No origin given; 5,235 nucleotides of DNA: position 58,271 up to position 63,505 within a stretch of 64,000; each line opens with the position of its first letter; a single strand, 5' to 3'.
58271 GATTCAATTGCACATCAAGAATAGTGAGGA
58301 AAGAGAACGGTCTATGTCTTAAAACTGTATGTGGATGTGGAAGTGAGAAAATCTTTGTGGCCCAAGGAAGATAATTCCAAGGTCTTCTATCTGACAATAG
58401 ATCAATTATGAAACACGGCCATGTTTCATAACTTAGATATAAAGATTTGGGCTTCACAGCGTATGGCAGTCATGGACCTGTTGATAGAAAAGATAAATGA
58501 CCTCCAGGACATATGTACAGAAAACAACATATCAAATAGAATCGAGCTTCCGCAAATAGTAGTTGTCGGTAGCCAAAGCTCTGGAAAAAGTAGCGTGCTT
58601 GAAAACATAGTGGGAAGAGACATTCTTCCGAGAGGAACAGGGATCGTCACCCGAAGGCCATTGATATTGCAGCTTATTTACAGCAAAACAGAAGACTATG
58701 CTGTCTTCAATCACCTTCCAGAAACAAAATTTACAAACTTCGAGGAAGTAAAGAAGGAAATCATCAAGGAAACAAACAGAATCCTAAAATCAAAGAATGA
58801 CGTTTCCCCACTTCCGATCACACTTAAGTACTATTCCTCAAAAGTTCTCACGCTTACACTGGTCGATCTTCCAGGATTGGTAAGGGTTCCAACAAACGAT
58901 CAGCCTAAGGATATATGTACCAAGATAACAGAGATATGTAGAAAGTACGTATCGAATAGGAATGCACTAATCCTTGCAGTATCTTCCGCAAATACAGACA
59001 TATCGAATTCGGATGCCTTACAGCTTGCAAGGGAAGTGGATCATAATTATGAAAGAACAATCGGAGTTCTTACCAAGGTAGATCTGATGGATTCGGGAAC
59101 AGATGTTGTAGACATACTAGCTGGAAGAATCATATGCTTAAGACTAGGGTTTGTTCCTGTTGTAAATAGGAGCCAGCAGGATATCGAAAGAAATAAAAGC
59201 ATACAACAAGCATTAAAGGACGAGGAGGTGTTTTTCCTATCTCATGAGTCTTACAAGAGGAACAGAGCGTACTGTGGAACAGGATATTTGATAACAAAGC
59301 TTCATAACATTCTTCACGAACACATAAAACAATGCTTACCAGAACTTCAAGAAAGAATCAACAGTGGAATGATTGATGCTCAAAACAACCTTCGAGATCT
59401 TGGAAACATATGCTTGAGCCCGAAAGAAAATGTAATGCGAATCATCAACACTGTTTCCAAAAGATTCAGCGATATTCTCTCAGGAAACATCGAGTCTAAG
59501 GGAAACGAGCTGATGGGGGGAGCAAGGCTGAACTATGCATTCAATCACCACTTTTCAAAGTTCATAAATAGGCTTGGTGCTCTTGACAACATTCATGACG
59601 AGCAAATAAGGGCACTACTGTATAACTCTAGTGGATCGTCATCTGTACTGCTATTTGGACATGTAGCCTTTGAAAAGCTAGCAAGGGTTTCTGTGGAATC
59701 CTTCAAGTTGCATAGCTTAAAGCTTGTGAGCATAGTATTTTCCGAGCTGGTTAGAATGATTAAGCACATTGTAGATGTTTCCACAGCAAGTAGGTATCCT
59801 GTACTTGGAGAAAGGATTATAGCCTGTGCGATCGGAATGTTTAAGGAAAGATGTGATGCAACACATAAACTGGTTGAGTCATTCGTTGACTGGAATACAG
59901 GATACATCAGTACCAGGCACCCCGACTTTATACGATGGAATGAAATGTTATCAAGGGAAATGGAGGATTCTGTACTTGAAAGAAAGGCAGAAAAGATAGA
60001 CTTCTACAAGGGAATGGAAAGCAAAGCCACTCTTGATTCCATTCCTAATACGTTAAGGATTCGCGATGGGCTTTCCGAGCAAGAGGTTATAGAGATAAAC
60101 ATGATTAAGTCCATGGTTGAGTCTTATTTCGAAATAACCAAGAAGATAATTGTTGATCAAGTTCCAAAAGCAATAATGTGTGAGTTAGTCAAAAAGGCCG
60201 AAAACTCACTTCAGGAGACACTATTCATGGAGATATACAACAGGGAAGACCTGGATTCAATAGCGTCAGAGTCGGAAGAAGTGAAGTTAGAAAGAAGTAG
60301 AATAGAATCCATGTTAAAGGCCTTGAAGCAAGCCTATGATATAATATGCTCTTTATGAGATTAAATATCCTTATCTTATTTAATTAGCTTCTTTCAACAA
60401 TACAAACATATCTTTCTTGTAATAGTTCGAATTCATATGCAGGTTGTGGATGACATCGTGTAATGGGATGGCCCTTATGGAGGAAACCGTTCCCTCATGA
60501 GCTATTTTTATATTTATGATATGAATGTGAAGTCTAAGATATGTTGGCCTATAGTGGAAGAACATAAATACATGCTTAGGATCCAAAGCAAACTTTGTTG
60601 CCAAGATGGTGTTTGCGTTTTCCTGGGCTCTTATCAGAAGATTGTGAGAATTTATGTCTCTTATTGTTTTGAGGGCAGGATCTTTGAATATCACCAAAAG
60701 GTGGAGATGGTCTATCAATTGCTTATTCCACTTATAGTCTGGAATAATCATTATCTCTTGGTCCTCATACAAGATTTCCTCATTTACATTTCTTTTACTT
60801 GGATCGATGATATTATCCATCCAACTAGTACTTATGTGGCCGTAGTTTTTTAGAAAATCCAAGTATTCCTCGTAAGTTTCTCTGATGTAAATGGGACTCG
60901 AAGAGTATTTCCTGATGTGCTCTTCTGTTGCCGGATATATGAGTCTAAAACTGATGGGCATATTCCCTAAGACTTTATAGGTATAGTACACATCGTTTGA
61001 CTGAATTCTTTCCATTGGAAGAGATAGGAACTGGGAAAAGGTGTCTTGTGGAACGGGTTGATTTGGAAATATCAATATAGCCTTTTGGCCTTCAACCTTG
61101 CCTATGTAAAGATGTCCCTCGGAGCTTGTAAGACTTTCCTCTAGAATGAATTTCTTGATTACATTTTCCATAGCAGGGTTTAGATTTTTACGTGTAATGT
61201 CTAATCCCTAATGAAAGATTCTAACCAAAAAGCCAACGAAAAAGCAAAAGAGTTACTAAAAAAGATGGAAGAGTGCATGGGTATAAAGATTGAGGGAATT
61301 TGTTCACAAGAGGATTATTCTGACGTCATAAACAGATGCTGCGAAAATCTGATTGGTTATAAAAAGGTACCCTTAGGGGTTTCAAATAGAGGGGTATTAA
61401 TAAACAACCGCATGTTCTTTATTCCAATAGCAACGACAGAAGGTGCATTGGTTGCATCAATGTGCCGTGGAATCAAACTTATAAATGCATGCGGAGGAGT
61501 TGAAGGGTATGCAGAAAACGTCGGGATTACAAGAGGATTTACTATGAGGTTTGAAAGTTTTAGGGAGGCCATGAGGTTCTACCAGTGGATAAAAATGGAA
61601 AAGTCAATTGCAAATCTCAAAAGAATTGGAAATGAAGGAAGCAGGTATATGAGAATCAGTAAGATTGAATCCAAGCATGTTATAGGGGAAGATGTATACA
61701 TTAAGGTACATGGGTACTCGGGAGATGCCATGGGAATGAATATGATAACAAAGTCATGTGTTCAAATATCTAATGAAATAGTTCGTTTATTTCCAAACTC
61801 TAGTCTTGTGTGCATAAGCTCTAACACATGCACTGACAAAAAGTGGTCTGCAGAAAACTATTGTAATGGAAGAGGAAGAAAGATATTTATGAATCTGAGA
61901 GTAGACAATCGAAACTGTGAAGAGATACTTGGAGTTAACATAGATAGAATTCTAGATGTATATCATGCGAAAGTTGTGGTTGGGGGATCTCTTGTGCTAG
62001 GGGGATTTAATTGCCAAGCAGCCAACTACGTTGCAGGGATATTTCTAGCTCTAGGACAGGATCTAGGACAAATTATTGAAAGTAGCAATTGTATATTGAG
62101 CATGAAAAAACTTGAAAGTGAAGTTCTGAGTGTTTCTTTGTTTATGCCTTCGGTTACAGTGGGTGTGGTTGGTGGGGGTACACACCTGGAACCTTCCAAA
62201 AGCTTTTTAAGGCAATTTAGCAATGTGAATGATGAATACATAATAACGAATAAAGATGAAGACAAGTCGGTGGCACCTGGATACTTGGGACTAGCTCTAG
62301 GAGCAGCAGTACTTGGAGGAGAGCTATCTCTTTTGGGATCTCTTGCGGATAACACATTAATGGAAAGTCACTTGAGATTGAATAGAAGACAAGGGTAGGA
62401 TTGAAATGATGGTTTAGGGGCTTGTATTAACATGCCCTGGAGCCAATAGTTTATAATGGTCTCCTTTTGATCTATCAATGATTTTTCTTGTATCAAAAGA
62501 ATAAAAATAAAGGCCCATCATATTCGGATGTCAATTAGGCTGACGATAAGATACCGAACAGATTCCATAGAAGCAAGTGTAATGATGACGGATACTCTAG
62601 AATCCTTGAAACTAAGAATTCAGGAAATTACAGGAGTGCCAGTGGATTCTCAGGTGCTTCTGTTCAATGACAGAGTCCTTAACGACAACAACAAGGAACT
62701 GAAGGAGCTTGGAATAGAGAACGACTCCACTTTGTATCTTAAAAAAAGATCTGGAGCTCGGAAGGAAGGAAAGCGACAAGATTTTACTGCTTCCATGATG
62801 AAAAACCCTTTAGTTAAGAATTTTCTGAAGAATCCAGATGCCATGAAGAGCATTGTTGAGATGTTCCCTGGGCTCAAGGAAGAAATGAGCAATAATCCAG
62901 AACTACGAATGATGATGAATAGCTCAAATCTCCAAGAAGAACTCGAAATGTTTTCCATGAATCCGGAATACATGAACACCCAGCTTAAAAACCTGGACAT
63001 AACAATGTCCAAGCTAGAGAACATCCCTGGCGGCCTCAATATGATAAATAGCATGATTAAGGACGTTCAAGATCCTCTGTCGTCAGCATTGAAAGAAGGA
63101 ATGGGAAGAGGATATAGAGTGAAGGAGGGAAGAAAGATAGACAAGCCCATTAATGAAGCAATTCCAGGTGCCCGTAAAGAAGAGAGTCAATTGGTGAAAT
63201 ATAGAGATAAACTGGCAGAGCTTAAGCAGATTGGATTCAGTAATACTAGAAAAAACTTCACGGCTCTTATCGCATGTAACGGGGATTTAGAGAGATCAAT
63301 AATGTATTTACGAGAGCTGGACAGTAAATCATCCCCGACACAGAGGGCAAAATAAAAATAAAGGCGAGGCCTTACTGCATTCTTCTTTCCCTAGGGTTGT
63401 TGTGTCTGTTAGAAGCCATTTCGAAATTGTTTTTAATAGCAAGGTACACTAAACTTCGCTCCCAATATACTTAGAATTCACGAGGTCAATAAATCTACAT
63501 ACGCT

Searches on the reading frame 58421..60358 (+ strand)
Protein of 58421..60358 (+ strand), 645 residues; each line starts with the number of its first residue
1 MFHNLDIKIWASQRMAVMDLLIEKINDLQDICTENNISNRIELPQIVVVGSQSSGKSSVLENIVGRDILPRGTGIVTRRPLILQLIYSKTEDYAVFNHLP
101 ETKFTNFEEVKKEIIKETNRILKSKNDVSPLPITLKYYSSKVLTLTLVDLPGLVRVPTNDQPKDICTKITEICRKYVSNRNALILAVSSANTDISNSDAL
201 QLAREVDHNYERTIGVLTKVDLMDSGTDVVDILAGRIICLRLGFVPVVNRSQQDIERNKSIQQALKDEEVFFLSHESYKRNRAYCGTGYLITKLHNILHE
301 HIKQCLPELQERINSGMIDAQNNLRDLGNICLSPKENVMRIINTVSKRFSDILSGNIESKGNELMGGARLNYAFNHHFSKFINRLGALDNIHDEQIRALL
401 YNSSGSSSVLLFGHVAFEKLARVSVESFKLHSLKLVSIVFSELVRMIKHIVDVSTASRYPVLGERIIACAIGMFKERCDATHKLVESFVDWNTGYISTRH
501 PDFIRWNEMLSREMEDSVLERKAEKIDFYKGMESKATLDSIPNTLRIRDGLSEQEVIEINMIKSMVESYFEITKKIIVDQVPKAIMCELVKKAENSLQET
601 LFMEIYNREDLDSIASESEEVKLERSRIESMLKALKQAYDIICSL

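Call 17: search_protein_families(library=pfam, proteins=[window:58421-60358:+], max_evalue=0.001)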
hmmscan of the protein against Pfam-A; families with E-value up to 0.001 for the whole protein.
window:58421-60358:+ (645 aa): 4 families
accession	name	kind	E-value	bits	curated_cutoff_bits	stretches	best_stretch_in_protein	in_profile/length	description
PF01031.25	Dynamin_M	-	7.5e-80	268.6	28.5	1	228-509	1-284/287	Dynamin central region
PF00350.29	Dynamin_N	-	8.2e-53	179.3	27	1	46-220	1-168/168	Dynamin family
PF02212.23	GED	-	2e-24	86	21.4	1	555-644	2-91/92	Dynamin GTPase effector domain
PF01926.29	MMR_HSR1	-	0.00017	22.1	21.9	0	45-204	1-101/113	50S ribosome-binding GTPase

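Call 67: search_solved_structures(query=window:58421-60355:+, max_evalue=1e-20)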
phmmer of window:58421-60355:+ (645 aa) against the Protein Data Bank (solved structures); distinct sequences matched with E-value up to 1e-20: 43.
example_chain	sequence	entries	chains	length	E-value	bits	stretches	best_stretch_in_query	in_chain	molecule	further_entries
8v8t_A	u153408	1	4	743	3.9e-124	418.6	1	18-526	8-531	Dynamin-1-like protein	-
8t1h_A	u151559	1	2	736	7.1e-124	417.7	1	18-526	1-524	Dynamin-1-like protein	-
5wp9_A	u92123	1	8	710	7.9e-123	414.3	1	18-526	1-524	Dynamin-1-like protein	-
6fgz_A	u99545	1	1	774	1.3e-121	410.2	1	90-518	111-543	Dynamin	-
4bej_A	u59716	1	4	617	5.2e-120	405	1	18-515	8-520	DYNAMIN 1-LIKE PROTEIN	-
3snh_A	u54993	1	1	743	8.6e-113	381.1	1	18-511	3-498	Dynamin-1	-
6dlu_B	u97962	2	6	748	6.9e-112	378.1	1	18-511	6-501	Dynamin-1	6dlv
4uud_A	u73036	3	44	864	9.7e-112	377.6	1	18-511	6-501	DYNAMIN-1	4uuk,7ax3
4uud_B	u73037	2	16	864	1.2e-111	377.4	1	18-511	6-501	DYNAMIN-1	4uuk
8tym_c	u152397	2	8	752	2.8e-111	376.1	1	18-511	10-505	Dynamin-1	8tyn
8sxz_b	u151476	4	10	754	2.9e-111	376.1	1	18-511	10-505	Dynamin-1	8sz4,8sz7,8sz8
3zvr_A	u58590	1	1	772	3.6e-111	375.8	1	18-511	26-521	DYNAMIN-1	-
8t0k_b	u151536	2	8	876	4.2e-111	375.6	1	18-511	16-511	Dynamin-1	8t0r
5a3f_A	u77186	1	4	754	2.9e-110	372.8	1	18-509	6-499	DYNAMIN 3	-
6di7_A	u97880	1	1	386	2.3e-104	353.3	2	91-335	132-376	Putative sorting protein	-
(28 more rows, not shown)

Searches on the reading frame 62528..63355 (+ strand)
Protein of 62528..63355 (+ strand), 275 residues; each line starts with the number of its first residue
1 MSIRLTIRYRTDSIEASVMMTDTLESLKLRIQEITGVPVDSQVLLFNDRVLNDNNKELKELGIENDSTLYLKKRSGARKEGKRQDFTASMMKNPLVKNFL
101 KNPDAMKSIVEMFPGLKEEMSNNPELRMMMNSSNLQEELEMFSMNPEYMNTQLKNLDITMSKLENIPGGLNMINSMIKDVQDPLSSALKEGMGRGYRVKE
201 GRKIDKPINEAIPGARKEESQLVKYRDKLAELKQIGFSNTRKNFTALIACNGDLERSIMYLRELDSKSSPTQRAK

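Call 77: find_encoding_contigs(protein=window:62528-63355:+, flank=10000, max_places=1)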
Protein window:62528-63355:+ (275 aa): 6 contigs read that carry it; 1 place shown.
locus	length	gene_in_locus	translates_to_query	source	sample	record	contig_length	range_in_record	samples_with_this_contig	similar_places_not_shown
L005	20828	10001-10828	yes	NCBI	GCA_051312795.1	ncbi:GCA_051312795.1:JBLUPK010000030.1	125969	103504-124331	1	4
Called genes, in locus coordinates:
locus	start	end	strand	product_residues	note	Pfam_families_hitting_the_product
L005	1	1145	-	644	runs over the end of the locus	-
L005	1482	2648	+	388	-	-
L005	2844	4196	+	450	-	PF00270:DEAD, PF04851:ResIII, PF00271:Helicase_C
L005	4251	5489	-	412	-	PF03952:Enolase_N, PF00113:Enolase_C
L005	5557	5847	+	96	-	PF04032:Rpr2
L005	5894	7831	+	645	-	PF00350:Dynamin_N, PF01031:Dynamin_M, PF02212:GED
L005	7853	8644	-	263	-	PF05652:DcpS, PF11969:DcpS_C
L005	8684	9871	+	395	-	PF00368:HMG-CoA_red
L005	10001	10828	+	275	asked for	PF00240:ubiquitin, PF23195:UBQLN1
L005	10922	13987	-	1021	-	PF00307:CH, PF00616:RasGAP, PF03836:IQGAP_helical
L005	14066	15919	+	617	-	PF17681:GCP_N_terminal, PF04130:GCP_C_terminal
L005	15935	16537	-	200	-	PF00160:Pro_isomerase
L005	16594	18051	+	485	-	PF02789:Peptidase_M17_N (weak), PF00883:Peptidase_M17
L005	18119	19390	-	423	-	-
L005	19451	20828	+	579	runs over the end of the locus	PF00587:tRNA-synt_2b, PF03129:HGTP_anticodon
